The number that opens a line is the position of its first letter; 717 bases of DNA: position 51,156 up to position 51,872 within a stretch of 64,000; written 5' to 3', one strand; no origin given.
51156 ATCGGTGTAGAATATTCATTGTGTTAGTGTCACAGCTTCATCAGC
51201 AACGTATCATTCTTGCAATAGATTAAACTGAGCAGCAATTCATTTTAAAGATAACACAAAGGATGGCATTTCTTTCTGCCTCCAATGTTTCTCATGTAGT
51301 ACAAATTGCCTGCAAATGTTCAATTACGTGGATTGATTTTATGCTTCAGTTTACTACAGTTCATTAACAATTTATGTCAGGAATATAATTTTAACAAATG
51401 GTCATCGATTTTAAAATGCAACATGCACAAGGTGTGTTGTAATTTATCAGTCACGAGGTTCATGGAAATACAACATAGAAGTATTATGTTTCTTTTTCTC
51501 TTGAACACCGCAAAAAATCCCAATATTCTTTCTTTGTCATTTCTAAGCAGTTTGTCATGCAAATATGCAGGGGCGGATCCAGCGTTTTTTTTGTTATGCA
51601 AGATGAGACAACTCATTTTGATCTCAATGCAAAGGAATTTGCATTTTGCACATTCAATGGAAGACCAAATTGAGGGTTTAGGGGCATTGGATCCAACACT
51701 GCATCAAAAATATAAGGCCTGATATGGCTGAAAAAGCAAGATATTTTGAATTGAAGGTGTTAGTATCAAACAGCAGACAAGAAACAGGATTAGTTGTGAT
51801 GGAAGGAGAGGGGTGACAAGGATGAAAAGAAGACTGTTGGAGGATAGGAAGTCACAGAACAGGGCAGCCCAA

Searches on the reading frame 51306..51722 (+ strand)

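Call 60: search_protein_families(library=pfam, proteins=[window:51306-51722:+], max_evalue=0.01)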
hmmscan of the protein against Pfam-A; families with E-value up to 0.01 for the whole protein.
window:51306-51722:+ (138 aa): 1 family
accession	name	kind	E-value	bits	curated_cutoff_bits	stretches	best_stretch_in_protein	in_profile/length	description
PF02448.20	L71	-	0.00023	22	25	1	17-54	23-60/69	L71 family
